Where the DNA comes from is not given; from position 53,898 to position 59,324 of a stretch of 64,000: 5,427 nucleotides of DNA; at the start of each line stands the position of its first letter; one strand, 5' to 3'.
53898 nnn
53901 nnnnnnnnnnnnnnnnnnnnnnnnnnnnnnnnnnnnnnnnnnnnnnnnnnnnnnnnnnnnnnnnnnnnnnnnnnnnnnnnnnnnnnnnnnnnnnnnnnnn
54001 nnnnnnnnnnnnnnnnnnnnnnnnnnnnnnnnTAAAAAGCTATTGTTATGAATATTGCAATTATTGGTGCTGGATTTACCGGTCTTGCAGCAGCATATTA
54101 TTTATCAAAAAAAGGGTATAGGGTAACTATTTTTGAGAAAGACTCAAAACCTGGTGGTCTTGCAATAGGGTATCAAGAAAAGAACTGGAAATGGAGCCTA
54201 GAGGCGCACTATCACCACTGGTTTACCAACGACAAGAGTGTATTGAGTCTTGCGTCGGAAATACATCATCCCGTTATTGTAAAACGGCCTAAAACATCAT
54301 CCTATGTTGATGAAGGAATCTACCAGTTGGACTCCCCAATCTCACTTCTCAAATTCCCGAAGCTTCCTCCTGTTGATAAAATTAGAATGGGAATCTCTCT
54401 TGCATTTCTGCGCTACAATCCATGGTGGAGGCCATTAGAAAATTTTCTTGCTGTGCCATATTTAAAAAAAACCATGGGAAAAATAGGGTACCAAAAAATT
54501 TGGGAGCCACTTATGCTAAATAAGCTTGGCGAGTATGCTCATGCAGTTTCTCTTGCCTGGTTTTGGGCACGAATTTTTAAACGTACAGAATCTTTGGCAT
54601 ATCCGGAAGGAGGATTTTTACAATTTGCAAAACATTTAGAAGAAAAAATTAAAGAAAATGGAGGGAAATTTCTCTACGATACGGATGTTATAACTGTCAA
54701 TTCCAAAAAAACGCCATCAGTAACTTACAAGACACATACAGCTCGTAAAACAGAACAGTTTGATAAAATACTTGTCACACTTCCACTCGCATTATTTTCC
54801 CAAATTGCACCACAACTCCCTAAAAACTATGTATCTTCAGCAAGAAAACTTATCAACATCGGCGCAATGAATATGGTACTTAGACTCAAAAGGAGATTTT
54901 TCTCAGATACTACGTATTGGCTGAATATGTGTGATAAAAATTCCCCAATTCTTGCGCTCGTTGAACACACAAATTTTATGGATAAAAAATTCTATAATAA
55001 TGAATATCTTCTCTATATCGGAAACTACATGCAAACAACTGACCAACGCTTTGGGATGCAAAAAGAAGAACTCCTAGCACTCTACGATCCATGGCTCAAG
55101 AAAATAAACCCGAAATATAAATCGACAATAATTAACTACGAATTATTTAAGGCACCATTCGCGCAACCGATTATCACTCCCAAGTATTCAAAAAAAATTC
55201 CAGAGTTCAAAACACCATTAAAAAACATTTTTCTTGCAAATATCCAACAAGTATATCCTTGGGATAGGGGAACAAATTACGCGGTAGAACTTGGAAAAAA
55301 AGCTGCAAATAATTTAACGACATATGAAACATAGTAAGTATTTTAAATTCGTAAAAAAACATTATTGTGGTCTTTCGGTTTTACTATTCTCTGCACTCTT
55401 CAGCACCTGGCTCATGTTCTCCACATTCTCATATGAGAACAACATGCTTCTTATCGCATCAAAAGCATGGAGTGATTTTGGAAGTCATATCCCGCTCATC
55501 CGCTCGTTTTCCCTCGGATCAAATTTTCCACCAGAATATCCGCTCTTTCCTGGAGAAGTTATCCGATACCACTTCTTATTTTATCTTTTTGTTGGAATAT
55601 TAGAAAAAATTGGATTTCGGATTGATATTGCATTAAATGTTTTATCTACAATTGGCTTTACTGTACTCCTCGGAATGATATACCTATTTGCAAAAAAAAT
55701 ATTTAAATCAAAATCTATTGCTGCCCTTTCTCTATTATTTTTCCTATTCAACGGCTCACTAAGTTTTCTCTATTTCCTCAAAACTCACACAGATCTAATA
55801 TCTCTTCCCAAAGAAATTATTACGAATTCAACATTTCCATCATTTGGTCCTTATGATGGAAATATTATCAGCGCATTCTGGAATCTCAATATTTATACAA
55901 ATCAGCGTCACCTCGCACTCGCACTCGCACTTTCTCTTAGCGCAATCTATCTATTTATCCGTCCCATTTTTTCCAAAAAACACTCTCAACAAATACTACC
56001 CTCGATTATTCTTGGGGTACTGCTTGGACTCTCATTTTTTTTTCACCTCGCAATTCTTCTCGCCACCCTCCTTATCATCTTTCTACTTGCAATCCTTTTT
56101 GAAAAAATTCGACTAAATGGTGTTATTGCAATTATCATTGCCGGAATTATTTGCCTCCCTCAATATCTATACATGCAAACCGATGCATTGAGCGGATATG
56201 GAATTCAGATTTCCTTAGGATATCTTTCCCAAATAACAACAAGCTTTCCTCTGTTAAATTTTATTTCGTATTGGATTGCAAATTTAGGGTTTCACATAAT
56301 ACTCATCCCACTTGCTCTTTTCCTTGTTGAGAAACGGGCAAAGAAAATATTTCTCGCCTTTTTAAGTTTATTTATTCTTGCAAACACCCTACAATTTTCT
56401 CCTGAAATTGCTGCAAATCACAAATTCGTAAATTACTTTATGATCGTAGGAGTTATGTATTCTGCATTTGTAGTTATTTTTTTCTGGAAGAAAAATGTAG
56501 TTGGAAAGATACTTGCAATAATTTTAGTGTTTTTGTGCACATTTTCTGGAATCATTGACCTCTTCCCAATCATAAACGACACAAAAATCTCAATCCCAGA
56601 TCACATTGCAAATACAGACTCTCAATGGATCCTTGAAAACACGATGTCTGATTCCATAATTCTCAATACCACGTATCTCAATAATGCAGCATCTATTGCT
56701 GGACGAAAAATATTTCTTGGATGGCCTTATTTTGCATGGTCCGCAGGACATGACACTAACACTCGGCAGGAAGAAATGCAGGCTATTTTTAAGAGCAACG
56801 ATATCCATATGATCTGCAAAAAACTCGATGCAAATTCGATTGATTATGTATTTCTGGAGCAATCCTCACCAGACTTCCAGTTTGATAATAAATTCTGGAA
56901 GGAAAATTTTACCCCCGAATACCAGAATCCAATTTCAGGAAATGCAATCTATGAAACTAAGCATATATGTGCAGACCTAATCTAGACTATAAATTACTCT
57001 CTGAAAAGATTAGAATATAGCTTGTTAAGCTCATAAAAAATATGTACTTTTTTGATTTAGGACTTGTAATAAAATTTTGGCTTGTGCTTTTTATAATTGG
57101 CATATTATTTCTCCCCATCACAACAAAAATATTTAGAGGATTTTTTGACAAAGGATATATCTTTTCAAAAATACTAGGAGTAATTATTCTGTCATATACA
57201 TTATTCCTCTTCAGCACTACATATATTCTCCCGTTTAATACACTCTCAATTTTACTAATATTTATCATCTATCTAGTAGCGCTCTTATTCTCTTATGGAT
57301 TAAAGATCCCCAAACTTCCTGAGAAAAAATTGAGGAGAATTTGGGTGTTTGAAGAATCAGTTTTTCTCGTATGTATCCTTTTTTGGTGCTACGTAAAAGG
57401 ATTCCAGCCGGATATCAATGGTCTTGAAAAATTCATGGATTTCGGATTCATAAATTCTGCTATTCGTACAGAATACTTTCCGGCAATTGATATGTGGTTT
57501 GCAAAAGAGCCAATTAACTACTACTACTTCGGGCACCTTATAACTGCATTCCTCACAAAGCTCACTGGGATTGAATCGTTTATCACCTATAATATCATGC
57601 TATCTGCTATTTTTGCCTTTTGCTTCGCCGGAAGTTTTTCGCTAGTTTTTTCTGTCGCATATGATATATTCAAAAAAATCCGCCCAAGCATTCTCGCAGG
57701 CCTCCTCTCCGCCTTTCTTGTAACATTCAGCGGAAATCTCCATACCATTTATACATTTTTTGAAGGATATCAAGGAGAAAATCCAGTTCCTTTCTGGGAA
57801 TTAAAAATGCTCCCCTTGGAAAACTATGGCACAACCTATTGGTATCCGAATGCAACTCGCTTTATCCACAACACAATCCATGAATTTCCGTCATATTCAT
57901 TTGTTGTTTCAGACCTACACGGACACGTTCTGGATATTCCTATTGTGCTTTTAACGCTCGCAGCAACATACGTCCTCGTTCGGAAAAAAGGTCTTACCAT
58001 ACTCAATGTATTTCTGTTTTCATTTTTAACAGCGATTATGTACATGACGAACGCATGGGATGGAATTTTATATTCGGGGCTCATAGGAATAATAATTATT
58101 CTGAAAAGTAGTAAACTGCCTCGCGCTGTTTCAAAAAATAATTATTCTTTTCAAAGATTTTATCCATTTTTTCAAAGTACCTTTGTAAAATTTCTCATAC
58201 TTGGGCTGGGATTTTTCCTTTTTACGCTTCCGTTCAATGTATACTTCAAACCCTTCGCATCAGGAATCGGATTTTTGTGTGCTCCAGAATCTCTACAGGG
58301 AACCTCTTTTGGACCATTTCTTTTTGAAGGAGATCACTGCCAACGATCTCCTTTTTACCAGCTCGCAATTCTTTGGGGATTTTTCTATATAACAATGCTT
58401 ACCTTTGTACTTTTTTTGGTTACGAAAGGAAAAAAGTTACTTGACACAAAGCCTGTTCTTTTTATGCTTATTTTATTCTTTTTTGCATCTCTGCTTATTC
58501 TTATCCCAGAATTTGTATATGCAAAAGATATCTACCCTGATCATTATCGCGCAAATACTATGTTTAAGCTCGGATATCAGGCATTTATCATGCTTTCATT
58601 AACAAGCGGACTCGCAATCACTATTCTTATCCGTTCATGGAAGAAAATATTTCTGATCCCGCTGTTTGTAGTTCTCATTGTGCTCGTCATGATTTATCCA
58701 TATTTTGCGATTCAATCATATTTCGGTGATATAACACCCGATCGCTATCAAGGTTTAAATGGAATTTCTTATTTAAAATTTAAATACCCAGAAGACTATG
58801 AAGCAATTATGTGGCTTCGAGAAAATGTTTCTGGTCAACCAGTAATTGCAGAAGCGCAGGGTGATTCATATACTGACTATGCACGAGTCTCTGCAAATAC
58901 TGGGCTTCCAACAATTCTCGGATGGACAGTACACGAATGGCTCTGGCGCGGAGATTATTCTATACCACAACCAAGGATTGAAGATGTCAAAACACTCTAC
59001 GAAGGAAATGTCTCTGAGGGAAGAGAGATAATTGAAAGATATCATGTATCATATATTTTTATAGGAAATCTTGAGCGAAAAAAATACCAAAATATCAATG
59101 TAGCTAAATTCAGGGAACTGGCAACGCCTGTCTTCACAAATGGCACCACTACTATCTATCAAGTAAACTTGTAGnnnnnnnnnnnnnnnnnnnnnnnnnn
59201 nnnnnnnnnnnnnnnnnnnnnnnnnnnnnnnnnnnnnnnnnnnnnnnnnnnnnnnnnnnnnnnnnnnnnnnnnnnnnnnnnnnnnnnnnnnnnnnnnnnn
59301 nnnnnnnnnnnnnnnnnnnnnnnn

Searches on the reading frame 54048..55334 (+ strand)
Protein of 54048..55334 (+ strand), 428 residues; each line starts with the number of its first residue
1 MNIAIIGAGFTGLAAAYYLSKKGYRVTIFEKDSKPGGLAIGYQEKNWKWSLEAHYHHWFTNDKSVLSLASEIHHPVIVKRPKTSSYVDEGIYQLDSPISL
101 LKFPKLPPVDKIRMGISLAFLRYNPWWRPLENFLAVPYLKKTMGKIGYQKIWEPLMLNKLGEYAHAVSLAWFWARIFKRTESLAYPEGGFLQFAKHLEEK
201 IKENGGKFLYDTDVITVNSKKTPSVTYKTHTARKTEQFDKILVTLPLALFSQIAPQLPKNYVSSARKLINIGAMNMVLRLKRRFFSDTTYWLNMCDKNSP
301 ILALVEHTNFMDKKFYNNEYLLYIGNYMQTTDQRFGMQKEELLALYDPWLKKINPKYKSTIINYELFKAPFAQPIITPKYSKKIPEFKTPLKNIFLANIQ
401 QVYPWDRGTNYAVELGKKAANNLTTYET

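Call 11: search_protein_families(library=pfam, proteins=[window:54048-55334:+], max_evalue=0.001)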
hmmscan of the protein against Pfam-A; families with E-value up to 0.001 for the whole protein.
window:54048-55334:+ (428 aa): 10 families
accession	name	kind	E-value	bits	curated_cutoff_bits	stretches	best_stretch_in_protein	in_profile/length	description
PF01593.30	Amino_oxidase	-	1.6e-23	84.2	19.8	1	10-422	1-441/443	Flavin containing amine oxidoreductase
PF13450.12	NAD_binding_8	-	9.5e-15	55.1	21.9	1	5-70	1-66/68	NAD(P)-binding Rossmann-like domain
PF01266.30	DAO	-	1e-12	48.7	27.9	1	3-36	2-35/353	FAD dependent oxidoreductase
PF00070.33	Pyr_redox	-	3.9e-08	34.1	22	1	2-35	1-34/82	Pyridine nucleotide-disulphide oxidoreductase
PF01946.23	Thi4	-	2.8e-06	27.2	26.2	1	2-38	19-56/235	Thi4 family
PF07992.20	Pyr_redox_2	-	4.4e-06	26.8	26.1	1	2-32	2-32/291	Pyridine nucleotide-disulphide oxidoreductase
PF03486.20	HI0933_like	-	3.3e-05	23.9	50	0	2-36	2-36/244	HI0933-like protein Rossmann domain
PF21799.2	MurD-like_N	-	0.00017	22.3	27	1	2-39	2-39/88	Mur ligase MurD-like, N-terminal domain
PF00890.30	FAD_binding_2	-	0.0002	21.1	20.4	1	3-37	2-36/414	FAD binding domain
PF12831.13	FAD_oxidored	-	0.00046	20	27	0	3-39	2-38/416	FAD dependent oxidoreductase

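Call 49: search_protein_families(library=ncbifam, proteins=[window:54048-55334:+], max_evalue=0.001)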
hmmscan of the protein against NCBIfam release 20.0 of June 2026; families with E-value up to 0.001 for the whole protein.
window:54048-55334:+ (428 aa): 57 families (the best 25 are shown)
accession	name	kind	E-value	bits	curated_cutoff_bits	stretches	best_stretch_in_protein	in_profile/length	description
NF005560.0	PRK07233.1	equivalog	1.1e-116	390.2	252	1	1-425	1-430/435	hypothetical protein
NF005548.0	PRK07208.1-4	equivalog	1e-21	77.1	389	2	2-89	5-92/488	hypothetical protein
NF005547.0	PRK07208.1-3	equivalog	9e-20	70.8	380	2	2-74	6-77/465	hypothetical protein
TIGR03467.1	HpnE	equivalog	3.1e-17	63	283.05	1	3-397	1-402/430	hydroxysqualene dehydroxylase HpnE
TIGR02734.1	crtI_fam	subfamily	3.9e-13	48.9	238.1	1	4-49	2-47/504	phytoene desaturase family protein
NF058655.1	CrtID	equivalog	8.7e-13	47.9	640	1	3-51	1-49/478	bifunctional phytoene desaturase/3,4-desaturase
NF005545.0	PRK07208.1-1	equivalog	2.3e-11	42.8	451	1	2-88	9-94/504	hypothetical protein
TIGR02733.1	desat_CrtD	equivalog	1.2e-10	40.8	549.7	1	2-50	3-51/492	C-3',4' desaturase CrtD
NF010590.0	PRK13984.1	equivalog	5.8e-10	37.9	946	1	2-38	290-326/611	putative oxidoreductase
NF009410.0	PRK12771.1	subfamily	1.4e-09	37.1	516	1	2-38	140-176/566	NAD(P)-binding protein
NF009409.0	PRK12770.1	subfamily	1.5e-09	37.4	343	1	2-40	20-58/360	putative glutamate synthase subunit beta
NF005546.0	PRK07208.1-2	equivalog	1.6e-09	36.9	418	1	181-396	242-476/527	hypothetical protein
NF009074.0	PRK12409.1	equivalog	3e-09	36.6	494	1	2-32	3-33/410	D-amino acid dehydrogenase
NF009454.0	PRK12814.1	equivalog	3e-09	35.8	916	1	2-38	195-231/657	putative NADPH-dependent glutamate synthase small subunit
NF045637.1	carotdesatCrtDProt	equivalog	8.6e-09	34.4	580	1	3-37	1-35/485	1-hydroxycarotenoid 3,4-desaturase CrtD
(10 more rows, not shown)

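Call 90: search_solved_structures(query=window:54048-55334:+, max_evalue=0.001)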
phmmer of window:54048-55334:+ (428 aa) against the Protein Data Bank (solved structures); distinct sequences matched with E-value up to 0.001: 21.
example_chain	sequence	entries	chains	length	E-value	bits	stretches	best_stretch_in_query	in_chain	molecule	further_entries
7rk0_A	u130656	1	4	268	7.4e-06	28.3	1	2-37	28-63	Thiamine thiazole synthase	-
4rep_A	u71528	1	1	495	2.1e-05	26.8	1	2-50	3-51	Gamma-carotene desaturase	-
1f8r_A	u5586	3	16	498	3.2e-05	26.2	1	2-49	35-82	L-AMINO ACID OXIDASE | L-amino-acid oxidase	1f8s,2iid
1sez_A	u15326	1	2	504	7.2e-05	25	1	2-49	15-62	Protoporphyrinogen oxidase, mitochondrial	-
5ts5_A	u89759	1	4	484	0.00017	23.8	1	3-49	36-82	Amine oxidase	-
4e0v_A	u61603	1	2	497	0.00018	23.7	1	3-49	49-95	L-amino-acid oxidase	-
1reo_A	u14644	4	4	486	0.0002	23.6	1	2-49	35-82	AHPLAAO | L-amino acid oxidase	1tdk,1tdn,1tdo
5z2g_A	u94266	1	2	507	0.0002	23.5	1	2-49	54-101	L-amino acid oxidase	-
7rt0_A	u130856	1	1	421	0.00024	23.3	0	3-38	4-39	4-methylaminobutanoate oxidase (methylamine-forming)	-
5jca_L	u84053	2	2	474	0.00074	21.7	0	2-40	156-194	NADH-dependent Ferredoxin:NADP Oxidoreductase (NfnI) subunit alpha | NADH-dependent Ferredoxin:NADP Oxidoreductase subunit alpha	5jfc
4ylf_B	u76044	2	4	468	0.00076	21.7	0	3-40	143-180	Dihydropyrimidine dehydrogenase subunit A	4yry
3kve_A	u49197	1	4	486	0.00079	21.6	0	2-46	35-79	L-amino acid oxidase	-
4dsg_A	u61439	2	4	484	0.00082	21.5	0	3-55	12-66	UDP-galactopyranose mutase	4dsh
8oh5_C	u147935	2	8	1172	0.00085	21.5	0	2-39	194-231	Formate dehydrogenase-O, major subunit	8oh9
9rum_A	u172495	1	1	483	0.00086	21.5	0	3-52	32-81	Tetrapodal ancestor of L-amino acid oxidase: Q225A mutant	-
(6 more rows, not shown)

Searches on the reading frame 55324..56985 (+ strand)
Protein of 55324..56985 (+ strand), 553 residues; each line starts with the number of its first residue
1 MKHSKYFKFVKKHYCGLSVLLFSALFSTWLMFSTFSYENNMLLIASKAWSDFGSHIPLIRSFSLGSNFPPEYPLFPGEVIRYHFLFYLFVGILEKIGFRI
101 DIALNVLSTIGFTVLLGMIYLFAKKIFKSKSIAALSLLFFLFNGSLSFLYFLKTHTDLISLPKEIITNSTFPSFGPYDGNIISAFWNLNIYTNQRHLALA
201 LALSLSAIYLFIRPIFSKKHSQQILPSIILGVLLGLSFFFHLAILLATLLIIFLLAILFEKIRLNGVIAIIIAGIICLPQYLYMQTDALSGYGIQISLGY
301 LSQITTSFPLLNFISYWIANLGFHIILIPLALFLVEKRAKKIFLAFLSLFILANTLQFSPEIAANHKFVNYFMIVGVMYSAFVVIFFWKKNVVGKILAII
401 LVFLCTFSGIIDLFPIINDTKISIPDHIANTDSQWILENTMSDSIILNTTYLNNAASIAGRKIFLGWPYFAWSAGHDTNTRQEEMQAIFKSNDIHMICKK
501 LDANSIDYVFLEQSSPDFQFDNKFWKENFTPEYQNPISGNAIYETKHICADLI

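Call 11: search_protein_families(library=pfam, proteins=[window:55324-56985:+], max_evalue=0.001)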
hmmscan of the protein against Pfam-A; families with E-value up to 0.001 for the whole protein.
window:55324-56985:+ (553 aa): 0 families

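Call 48: search_protein_families(library=pfam, proteins=[window:55324-56985:+], max_evalue=10)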
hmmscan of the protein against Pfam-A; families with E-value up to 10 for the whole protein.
window:55324-56985:+ (553 aa): 0 families

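Call 49: search_protein_families(library=ncbifam, proteins=[window:55324-56985:+], max_evalue=0.001)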
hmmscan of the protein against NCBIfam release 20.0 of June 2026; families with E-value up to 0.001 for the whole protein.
window:55324-56985:+ (553 aa): 0 families

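Call 91: search_solved_structures(query=window:55324-56985:+, max_evalue=1)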
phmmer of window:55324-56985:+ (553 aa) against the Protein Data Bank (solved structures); distinct sequences matched with E-value up to 1: 0.

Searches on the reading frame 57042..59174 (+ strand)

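Call 11: search_protein_families(library=pfam, proteins=[window:57042-59174:+], max_evalue=0.001)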
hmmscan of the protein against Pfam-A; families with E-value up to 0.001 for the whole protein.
window:57042-59174:+ (710 aa): 1 family
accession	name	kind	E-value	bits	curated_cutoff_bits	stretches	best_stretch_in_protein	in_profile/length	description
PF10060.15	DUF2298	-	2.1e-95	320.9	27.8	1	50-518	2-488/488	Uncharacterized membrane protein (DUF2298)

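Call 49: search_protein_families(library=ncbifam, proteins=[window:57042-59174:+], max_evalue=0.001)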
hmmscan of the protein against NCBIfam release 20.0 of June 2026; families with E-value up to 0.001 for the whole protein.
window:57042-59174:+ (710 aa): 1 family
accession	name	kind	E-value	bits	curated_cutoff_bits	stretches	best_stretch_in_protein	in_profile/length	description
TIGR03662.1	Chlor_Arch_YYY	subfamily_domain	5.1e-150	501.5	300.25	1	7-708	3-726/727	chlor_Arch_YYY domain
